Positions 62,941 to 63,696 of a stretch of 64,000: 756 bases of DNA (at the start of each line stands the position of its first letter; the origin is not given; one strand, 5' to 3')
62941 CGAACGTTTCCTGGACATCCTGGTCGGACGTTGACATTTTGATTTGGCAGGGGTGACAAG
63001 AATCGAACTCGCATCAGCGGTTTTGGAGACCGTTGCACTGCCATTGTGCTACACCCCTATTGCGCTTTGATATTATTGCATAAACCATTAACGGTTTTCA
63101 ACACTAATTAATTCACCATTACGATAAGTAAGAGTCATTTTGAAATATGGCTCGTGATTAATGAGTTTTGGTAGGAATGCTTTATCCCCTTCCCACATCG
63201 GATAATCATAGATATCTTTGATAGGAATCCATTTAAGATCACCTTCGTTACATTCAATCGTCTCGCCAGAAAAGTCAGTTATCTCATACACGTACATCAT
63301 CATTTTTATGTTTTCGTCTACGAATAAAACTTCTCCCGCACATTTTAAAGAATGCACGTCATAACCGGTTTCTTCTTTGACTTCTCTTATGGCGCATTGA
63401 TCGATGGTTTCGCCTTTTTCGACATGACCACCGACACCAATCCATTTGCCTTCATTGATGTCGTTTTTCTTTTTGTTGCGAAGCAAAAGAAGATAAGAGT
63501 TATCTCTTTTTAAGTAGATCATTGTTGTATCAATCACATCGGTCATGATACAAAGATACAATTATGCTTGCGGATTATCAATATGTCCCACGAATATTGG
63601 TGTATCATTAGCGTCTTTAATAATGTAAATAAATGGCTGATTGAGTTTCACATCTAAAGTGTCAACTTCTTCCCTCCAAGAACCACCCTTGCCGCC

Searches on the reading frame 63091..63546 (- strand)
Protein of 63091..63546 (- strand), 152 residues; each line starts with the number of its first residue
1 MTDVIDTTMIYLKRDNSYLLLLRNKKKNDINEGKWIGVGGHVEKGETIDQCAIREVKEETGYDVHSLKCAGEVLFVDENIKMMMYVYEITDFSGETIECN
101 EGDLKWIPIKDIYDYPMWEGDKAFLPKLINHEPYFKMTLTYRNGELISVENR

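Call 16: find_homologous_proteins(query=window:63091-63546:-)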
Query seq(152 aa) (152 aa): 3061 proteins with E <= 0.001 among 3085 candidates; the best 120 are listed.
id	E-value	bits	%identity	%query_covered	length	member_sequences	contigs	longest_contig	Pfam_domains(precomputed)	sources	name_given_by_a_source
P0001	1.9e-99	348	100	100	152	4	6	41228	PF00293.35,PF14815.13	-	-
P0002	1.5e-94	332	95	100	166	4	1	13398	PF00293.35,PF14815.13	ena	-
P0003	2.9e-94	331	95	100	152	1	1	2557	PF00293.35,PF14815.13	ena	-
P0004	1.7e-92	325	93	100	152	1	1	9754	PF00293.35,PF14815.13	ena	-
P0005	2.0e-92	325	94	100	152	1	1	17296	PF00293.35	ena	-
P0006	8.2e-92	323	92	99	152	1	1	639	PF00293.35,PF14815.13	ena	-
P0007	9.7e-92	323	90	100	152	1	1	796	PF00293.35,PF14815.13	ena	-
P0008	1.3e-91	322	93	99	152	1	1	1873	PF00293.35,PF14815.13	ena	-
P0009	4.0e-91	321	89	100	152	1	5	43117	PF00293.35,PF14815.13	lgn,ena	-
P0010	5.8e-91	320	89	100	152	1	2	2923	PF00293.35,PF14815.13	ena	-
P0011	9.3e-91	320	91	99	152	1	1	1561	PF00293.35,PF14815.13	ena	-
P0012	1.8e-90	319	89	100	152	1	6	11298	PF00293.35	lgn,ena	-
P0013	3.0e-90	318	88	100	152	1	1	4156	PF00293.35,PF14815.13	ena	-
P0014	5.2e-90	317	89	100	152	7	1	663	PF00293.35,PF14815.13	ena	-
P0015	1.9e-89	315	88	100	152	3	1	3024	PF00293.35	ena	-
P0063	8.5e-79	281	85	93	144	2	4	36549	PF00293.35,PF14815.13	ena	-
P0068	4.3e-78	278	77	99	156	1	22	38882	PF00293.35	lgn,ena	-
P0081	5.9e-77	275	83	94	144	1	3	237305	PF00293.35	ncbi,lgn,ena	-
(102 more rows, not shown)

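Call 17: find_encoding_contigs(protein=P0001, flank=6000, max_places=6)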
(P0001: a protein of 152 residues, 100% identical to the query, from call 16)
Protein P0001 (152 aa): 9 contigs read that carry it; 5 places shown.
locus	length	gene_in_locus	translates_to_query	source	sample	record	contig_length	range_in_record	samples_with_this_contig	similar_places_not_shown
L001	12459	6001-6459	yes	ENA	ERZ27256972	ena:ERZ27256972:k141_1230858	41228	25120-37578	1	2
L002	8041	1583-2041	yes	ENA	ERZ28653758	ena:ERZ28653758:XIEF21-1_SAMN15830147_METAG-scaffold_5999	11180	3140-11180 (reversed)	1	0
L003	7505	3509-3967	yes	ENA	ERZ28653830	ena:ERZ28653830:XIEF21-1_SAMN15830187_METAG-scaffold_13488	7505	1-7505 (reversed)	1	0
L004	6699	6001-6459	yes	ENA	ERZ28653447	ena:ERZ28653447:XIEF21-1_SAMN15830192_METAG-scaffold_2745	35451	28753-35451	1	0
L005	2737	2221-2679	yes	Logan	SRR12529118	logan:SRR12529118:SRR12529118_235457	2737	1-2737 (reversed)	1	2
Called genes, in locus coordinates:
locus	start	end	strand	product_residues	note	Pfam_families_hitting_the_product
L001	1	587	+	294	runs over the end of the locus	-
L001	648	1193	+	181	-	PF13302:Acetyltransf_3, PF00583:Acetyltransf_1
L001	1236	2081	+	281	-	PF01757:Acyl_transf_3 (faint), PF07786:HGSNAT_cat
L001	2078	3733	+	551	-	PF00501:AMP-binding, PF13193:AMP-binding_C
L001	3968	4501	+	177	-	PF04542:Sigma70_r2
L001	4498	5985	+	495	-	PF00079:Serpin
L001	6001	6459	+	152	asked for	PF00293:NUDIX, PF14815:NUDIX_4 (weak)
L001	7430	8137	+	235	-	PF02463:SMC_N (faint), PF00005:ABC_tran, PF13304:AAA_21 (faint)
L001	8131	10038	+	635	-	PF02687:FtsX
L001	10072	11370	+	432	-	PF06738:ThrE, PF12821:ThrE_2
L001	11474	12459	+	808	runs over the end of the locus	PF05547:Peptidase_M6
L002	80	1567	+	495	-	PF00079:Serpin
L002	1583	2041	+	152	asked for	PF00293:NUDIX, PF14815:NUDIX_4 (weak)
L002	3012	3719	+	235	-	PF02463:SMC_N (faint), PF00005:ABC_tran, PF13304:AAA_21 (faint)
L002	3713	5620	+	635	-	PF02687:FtsX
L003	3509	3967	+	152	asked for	PF00293:NUDIX, PF14815:NUDIX_4 (weak)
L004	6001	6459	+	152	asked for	PF00293:NUDIX, PF14815:NUDIX_4 (weak)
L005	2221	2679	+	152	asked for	PF00293:NUDIX, PF14815:NUDIX_4 (weak)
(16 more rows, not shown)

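Call 18: find_encoding_contigs(protein=P0009, flank=6000, max_places=5)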
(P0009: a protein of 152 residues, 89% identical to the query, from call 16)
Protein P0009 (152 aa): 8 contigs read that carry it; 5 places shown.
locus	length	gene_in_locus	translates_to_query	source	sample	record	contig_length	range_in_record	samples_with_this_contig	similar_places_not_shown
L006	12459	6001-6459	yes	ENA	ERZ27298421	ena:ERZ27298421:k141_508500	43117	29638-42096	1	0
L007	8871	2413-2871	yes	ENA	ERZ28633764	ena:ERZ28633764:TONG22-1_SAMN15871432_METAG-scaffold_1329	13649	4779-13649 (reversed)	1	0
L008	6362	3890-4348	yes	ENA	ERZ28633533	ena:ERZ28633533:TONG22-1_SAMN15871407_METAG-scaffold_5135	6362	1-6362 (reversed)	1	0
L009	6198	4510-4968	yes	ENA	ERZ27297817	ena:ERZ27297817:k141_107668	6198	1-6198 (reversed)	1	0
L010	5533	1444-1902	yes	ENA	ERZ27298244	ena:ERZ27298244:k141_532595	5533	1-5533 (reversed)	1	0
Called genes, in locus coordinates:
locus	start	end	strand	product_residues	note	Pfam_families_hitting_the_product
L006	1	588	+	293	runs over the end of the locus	-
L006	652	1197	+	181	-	PF13302:Acetyltransf_3, PF00583:Acetyltransf_1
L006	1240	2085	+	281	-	PF07786:HGSNAT_cat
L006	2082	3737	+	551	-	PF00501:AMP-binding, PF13193:AMP-binding_C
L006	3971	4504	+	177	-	PF04542:Sigma70_r2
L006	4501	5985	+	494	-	PF00079:Serpin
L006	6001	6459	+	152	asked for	PF00293:NUDIX, PF14815:NUDIX_4 (weak)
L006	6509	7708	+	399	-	PF01966:HD, PF13487:HD_5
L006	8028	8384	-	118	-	-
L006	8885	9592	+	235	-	PF02463:SMC_N (faint), PF00005:ABC_tran, PF13304:AAA_21 (faint)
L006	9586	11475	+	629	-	PF02687:FtsX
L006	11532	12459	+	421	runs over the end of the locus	PF06738:ThrE, PF12821:ThrE_2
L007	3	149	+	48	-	?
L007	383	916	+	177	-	PF04542:Sigma70_r2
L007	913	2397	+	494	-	PF00079:Serpin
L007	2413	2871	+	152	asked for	PF00293:NUDIX, PF14815:NUDIX_4 (weak)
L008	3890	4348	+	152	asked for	PF00293:NUDIX, PF14815:NUDIX_4 (weak)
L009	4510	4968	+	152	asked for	PF00293:NUDIX, PF14815:NUDIX_4 (weak)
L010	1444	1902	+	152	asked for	PF00293:NUDIX, PF14815:NUDIX_4 (weak)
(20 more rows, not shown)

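Call 19: find_encoding_contigs(protein=P0005, flank=6000, max_places=3)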
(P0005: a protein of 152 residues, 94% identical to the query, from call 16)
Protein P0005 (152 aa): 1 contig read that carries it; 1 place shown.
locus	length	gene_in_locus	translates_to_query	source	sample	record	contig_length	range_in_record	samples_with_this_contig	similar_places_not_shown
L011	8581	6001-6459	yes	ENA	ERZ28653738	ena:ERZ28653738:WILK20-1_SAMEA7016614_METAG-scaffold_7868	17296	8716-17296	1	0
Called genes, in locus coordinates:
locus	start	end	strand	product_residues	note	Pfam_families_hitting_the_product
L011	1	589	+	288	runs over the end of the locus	-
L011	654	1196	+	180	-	PF13302:Acetyltransf_3, PF00583:Acetyltransf_1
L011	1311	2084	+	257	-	PF07786:HGSNAT_cat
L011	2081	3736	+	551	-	PF00501:AMP-binding, PF13193:AMP-binding_C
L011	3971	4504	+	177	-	PF04542:Sigma70_r2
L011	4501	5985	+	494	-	PF00079:Serpin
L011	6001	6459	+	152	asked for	PF00293:NUDIX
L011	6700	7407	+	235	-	PF02463:SMC_N (faint), PF00005:ABC_tran, PF13304:AAA_21 (faint)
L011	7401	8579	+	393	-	?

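Call 24: find_encoding_contigs(protein=P0002, flank=6000, max_places=3)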
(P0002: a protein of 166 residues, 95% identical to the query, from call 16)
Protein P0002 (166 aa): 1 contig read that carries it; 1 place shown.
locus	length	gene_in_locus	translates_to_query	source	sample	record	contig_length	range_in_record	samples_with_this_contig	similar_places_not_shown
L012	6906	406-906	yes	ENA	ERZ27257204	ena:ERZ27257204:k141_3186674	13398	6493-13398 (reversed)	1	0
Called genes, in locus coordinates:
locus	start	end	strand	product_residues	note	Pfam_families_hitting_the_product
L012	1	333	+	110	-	?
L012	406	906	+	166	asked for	PF00293:NUDIX, PF14815:NUDIX_4 (weak)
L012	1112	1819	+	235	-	PF02463:SMC_N (faint), PF00005:ABC_tran, PF13304:AAA_21 (faint)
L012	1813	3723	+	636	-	PF02687:FtsX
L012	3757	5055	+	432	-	PF06738:ThrE, PF12821:ThrE_2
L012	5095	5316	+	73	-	-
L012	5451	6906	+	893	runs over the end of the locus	PF05547:Peptidase_M6 (weak)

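Call 25: find_encoding_contigs(protein=P0004, flank=6000, max_places=3)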
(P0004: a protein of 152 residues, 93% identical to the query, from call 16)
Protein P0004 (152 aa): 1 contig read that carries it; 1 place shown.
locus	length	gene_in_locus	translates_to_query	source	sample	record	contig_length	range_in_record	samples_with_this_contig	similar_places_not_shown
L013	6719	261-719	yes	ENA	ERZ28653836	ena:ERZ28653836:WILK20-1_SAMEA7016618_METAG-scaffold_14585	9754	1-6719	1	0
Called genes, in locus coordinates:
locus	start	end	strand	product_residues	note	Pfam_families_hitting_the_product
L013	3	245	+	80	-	?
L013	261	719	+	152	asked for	PF00293:NUDIX, PF14815:NUDIX_4 (weak)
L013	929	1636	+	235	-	PF02463:SMC_N (faint), PF00005:ABC_tran, PF13304:AAA_21 (faint)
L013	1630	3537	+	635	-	PF02687:FtsX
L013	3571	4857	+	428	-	PF06738:ThrE, PF12821:ThrE_2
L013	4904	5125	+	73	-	-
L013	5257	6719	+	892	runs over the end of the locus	PF05547:Peptidase_M6 (weak)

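Call 26: find_encoding_contigs(protein=P0012, flank=6000, max_places=6)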
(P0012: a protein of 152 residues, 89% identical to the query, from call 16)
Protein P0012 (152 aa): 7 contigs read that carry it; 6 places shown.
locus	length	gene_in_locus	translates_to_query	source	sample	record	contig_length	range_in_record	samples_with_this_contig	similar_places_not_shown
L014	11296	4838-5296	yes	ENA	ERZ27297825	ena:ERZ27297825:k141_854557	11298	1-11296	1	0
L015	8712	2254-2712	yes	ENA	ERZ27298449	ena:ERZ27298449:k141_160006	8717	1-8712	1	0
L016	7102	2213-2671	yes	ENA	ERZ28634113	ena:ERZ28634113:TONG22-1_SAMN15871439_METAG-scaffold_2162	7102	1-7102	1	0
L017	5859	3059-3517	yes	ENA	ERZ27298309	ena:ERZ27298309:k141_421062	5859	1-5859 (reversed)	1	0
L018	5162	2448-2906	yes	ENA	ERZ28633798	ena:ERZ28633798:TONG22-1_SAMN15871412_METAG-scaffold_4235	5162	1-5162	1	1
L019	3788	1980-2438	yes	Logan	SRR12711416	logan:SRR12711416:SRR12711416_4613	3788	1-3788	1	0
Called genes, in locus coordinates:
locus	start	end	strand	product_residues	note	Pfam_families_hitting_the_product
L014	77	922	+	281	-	PF07786:HGSNAT_cat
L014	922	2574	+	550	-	PF00501:AMP-binding, PF13193:AMP-binding_C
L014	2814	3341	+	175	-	PF04542:Sigma70_r2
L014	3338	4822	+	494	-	PF00079:Serpin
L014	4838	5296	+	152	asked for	PF00293:NUDIX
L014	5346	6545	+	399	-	PF01966:HD, PF13487:HD_5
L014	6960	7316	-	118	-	-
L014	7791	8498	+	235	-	PF02463:SMC_N (faint), PF00005:ABC_tran, PF13304:AAA_21 (faint)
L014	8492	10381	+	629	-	PF02687:FtsX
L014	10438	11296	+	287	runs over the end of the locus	?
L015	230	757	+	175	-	PF04542:Sigma70_r2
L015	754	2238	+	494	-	PF00079:Serpin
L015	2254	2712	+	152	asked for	PF00293:NUDIX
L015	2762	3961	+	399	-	PF01966:HD, PF13487:HD_5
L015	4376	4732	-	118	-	-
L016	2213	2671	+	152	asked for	PF00293:NUDIX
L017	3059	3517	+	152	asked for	PF00293:NUDIX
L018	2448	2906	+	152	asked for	PF00293:NUDIX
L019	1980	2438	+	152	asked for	PF00293:NUDIX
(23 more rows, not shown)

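Call 39: find_encoding_contigs(protein=P0068, flank=4000, max_places=10)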
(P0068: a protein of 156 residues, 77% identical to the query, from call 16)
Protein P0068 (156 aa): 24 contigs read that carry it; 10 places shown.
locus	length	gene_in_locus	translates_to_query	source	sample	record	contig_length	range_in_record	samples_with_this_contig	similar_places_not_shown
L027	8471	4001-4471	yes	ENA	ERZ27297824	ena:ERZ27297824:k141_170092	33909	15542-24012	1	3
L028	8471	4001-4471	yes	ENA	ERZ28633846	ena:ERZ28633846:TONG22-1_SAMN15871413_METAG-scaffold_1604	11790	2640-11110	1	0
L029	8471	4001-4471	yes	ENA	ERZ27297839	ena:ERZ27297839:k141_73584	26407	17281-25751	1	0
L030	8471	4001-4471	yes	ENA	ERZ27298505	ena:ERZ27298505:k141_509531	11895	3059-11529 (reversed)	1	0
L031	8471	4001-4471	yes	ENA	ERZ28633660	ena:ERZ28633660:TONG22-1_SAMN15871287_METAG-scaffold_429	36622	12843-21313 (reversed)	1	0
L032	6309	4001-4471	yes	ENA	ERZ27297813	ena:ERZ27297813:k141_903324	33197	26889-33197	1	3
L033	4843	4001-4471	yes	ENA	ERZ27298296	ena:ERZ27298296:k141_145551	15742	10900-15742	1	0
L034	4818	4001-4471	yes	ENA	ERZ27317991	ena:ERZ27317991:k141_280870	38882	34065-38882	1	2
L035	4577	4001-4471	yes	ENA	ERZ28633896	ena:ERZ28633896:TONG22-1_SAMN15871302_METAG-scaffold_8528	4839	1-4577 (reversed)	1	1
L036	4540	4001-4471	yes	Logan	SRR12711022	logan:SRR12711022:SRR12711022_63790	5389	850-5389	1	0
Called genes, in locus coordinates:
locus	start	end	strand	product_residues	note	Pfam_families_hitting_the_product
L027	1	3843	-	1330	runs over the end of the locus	PF00082:Peptidase_S8, PF02225:PA, PF07523:Big_3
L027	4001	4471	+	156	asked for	PF00293:NUDIX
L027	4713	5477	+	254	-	PF14512:TM1586_NiRdase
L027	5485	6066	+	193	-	-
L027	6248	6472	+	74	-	-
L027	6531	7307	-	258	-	PF02308:MgtC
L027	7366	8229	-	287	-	PF00106:adh_short, PF01370:Epimerase (weak), PF08659:KR, PF13561:adh_short_C2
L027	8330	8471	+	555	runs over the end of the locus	PF05547:Peptidase_M6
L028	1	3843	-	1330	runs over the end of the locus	PF00082:Peptidase_S8, PF02225:PA, PF07523:Big_3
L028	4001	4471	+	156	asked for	PF00293:NUDIX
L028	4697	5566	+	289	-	PF00005:ABC_tran, PF13304:AAA_21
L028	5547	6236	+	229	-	PF13346:ABC2_membrane_5 (weak)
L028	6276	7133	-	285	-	PF00106:adh_short, PF01370:Epimerase (weak), PF08659:KR (weak), PF13460:NAD_binding_10 (weak), PF13561:adh_short_C2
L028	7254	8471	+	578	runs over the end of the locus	PF05547:Peptidase_M6 (faint)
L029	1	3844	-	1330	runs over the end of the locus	PF00082:Peptidase_S8, PF02225:PA, PF07523:Big_3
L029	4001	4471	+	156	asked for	PF00293:NUDIX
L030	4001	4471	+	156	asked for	PF00293:NUDIX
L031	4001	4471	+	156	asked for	PF00293:NUDIX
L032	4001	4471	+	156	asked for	PF00293:NUDIX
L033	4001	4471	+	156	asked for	PF00293:NUDIX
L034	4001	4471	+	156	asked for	PF00293:NUDIX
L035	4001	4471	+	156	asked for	PF00293:NUDIX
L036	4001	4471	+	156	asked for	PF00293:NUDIX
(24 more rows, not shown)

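Call 40: find_encoding_contigs(protein=P0081, flank=4000, max_places=4)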
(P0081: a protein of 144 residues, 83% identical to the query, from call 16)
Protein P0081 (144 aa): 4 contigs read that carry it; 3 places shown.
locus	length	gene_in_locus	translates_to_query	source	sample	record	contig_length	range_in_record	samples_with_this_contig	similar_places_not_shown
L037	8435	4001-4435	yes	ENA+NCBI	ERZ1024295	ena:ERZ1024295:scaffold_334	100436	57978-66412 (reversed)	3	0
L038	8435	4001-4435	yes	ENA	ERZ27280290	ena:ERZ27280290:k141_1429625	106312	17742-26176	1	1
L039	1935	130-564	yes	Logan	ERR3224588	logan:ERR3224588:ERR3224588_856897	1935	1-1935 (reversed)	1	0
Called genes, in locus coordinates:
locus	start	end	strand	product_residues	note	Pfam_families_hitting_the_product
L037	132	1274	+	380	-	PF00990:GGDEF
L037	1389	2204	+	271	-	PF07786:HGSNAT_cat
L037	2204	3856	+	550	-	PF00501:AMP-binding, PF13193:AMP-binding_C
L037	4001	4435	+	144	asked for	PF00293:NUDIX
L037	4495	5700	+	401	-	PF01966:HD, PF13487:HD_5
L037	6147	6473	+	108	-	-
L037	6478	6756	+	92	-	-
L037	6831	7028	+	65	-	-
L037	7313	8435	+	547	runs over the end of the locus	PF02743:dCache_1, PF22673:MCP-like_PDC_1, PF00672:HAMP, PF00990:GGDEF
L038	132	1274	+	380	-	PF00990:GGDEF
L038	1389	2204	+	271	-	PF07786:HGSNAT_cat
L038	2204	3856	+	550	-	PF00501:AMP-binding, PF13193:AMP-binding_C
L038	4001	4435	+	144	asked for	PF00293:NUDIX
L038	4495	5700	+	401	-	PF01966:HD, PF13487:HD_5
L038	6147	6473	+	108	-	-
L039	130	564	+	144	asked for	PF00293:NUDIX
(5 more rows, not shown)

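Call 41: find_encoding_contigs(protein=P0063, flank=4000, max_places=4)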
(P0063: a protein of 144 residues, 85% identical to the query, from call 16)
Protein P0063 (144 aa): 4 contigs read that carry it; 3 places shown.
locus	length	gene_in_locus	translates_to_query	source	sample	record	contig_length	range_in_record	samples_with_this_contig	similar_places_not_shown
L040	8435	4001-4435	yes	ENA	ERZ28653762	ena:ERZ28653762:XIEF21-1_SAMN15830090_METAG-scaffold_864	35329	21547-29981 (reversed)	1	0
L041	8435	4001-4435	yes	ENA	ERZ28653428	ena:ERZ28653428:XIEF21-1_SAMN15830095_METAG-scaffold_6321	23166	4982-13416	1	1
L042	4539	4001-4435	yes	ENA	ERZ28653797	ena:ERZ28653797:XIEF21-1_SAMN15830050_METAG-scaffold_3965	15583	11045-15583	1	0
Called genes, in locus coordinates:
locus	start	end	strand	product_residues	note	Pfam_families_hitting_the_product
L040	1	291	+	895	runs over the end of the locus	PF07523:Big_3, PF02368:Big_2, PF03415:Peptidase_C11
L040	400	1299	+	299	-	PF00561:Abhydrolase_1, PF12146:Hydrolase_4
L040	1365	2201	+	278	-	PF01757:Acyl_transf_3 (faint), PF10129:OpgC_C (faint), PF07786:HGSNAT_cat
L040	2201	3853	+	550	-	PF00501:AMP-binding, PF13193:AMP-binding_C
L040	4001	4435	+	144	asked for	PF00293:NUDIX, PF14815:NUDIX_4 (weak)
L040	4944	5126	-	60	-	-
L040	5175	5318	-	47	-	-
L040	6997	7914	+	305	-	PF09479:Flg_new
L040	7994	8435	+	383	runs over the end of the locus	PF01757:Acyl_transf_3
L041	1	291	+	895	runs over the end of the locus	PF07523:Big_3, PF02368:Big_2, PF03415:Peptidase_C11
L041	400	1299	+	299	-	PF00561:Abhydrolase_1, PF12146:Hydrolase_4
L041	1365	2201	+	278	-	PF01757:Acyl_transf_3 (faint), PF10129:OpgC_C (faint), PF07786:HGSNAT_cat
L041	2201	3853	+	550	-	PF00501:AMP-binding, PF13193:AMP-binding_C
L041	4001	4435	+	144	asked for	PF00293:NUDIX, PF14815:NUDIX_4 (weak)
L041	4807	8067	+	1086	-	-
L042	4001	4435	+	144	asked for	PF00293:NUDIX, PF14815:NUDIX_4 (weak)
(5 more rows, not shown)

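Call 87: search_protein_families(library=pfam, proteins=[L006:8028-8384:-], max_evalue=0.001)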
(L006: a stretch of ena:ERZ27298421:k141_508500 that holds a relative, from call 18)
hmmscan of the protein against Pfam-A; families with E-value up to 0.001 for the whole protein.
L006:8028-8384:- (118 aa): 0 families
